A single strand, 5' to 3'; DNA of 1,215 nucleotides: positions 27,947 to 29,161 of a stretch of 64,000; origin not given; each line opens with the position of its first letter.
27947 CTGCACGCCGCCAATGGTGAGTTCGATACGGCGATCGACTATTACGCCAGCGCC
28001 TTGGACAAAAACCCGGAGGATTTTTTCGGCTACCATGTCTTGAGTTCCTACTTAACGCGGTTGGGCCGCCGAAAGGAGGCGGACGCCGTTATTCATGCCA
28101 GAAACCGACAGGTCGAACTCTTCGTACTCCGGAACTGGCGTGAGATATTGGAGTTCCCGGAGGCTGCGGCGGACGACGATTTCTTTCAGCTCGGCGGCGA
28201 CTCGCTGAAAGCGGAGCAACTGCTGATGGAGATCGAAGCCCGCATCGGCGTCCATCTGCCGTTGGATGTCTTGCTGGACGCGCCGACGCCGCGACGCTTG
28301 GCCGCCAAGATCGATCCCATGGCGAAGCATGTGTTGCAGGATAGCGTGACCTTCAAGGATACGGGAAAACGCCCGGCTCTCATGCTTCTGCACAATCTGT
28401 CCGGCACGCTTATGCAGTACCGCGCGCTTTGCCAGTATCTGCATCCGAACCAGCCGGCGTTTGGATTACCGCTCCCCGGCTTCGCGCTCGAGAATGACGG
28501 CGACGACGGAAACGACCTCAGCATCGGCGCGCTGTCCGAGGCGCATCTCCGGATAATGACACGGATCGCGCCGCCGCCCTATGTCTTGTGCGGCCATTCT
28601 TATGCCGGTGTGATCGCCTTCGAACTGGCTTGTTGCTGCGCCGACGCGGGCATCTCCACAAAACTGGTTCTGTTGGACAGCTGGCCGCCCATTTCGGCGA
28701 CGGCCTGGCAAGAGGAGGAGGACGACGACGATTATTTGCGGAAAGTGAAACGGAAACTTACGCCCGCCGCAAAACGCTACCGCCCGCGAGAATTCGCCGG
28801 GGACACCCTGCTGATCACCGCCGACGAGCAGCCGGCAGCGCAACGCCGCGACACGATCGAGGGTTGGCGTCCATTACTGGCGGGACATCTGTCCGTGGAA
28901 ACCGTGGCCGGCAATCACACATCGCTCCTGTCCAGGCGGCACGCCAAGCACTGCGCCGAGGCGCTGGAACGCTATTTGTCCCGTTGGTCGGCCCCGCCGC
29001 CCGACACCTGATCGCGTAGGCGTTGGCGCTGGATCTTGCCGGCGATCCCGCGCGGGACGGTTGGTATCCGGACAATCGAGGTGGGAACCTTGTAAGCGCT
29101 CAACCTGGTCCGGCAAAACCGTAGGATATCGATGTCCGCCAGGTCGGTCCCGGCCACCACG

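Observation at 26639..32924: Compact cluster: LLM oxidoreductase, TPR-PCP-thioesterase fusion, stand-alone adenylating enzyme, Baeyer-Villiger-type monooxygenase, esterase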

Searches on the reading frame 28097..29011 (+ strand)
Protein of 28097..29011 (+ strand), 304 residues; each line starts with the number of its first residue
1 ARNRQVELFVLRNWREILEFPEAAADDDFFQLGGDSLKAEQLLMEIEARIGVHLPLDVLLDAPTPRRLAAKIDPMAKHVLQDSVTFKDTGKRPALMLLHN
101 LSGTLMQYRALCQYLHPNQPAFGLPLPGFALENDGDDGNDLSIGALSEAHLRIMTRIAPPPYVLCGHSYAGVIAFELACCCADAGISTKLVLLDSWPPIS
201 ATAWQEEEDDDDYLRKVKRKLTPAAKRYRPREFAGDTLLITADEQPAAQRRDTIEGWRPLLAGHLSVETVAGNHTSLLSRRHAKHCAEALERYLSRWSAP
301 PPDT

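Call 15: search_protein_representatives(protein=window:28097-29011:+)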
Query: 304 residues. Proteins with E-value up to 0.001 (for the whole library): 47489; up to 1e-10: 19847; up to 1e-30: 530. The best 150 are listed.
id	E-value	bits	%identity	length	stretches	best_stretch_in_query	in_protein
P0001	7.6e-205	695.3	100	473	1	1-304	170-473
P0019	6.3e-64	232.5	38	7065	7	9-215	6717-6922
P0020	5.4e-58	213.1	35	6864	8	6-199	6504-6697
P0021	2.1e-56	207.8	36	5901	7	12-214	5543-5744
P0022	9.4e-56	205.7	31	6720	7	12-195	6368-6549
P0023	1.5e-55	205.0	35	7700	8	6-195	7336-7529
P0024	3.4e-55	203.8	35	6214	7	5-75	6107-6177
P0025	2.5e-54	201.0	35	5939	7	6-208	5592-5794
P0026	3.0e-54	200.7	37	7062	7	6-200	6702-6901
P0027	4.6e-52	193.6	38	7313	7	11-215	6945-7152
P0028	6.1e-52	193.2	36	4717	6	7-200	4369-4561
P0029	1.5e-51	191.9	38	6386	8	5-76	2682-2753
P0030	4.7e-51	190.3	35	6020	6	23-210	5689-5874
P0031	5.6e-51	190.0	38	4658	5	13-225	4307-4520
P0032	1.7e-50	188.4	35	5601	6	6-198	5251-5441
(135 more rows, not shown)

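Call 48: search_solved_structures(query=window:28097-29011:+, max_evalue=0.00001, show_alignments=2)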
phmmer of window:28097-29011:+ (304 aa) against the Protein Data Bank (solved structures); distinct sequences matched with E-value up to 0.00001: 34.
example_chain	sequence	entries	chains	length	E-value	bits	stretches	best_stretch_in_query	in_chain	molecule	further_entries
2roq_A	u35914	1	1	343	2.2e-14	56.7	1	22-210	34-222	Enterobactin synthetase component F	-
3tej_A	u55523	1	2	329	3e-14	56.2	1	22-210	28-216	Enterobactin synthase component F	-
5ja1_A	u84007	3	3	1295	3.6e-14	55.9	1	22-210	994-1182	Enterobactin synthase component F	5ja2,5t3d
4zxh_A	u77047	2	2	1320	4.2e-14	55.7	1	6-214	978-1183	ABBFA_003403 | Tyrocidine synthetase 3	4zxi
9lcq_A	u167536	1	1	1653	5.5e-11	45.5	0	5-80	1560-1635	PvdL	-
9lcp_A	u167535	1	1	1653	5.5e-11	45.5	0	5-80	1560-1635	PvdL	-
9lco_A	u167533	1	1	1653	2.2e-10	43.5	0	5-80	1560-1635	PvdL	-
7m7f_B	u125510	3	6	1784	3.7e-10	42.8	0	114-294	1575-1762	EryAI,6-deoxyerythronolide-B synthase EryA3, modules 5 and 6 chimera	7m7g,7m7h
7m7e_B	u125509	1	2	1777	5e-10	42.3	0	114-294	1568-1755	6-deoxyerythronolide-B synthase EryA2, modules 3 and 4,EryAI,6-deoxyerythronolide-B syntha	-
8tjn_B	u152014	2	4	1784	1.5e-09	40.7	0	114-294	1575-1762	EryAI,6-deoxyerythronolide-B synthase EryA3, modules 5 and 6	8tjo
6mfz_A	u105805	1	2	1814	3.6e-09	39.5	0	7-71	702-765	Linear gramicidin synthase subunit A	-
9be3_A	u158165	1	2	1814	4.3e-09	39.3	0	7-70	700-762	Linear gramicidin synthase subunit A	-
9meh_A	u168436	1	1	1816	4.3e-09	39.3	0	7-70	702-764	Linear gramicidin synthase subunit A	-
2jgp_A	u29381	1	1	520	1.2e-08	37.8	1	11-78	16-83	TYROCIDINE SYNTHETASE 3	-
9be4_A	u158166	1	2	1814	1.8e-08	37.3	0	7-70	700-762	Linear gramicidin synthase subunit A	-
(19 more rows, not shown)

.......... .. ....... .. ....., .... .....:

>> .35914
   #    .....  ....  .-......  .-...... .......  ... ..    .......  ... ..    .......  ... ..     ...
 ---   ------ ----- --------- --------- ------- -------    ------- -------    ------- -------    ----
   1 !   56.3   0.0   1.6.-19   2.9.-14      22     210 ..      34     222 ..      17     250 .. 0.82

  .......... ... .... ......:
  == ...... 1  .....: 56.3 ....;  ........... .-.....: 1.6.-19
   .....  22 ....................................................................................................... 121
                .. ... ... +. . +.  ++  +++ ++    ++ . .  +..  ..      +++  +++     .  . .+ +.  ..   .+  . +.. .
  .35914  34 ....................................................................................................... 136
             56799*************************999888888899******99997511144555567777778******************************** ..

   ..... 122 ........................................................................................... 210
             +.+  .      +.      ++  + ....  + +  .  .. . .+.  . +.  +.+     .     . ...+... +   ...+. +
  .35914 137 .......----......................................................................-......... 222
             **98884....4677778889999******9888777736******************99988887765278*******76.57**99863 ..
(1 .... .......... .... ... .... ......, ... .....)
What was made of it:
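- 28100..28339 (+): Peptidyl carrier protein domain (aa 171-250). Motif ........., with the phosphopantetheine-attachment Ser205 at 28202-28204. Call 48: aligns with the EntF PCP.
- On NRPS-type peptidyl carrier protein (PF00550): Aligned with the EntF PCP (call 48).
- Checked: The PCP-TE half aligns with the EntF PCP-TE didomain by sequence (call 48).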
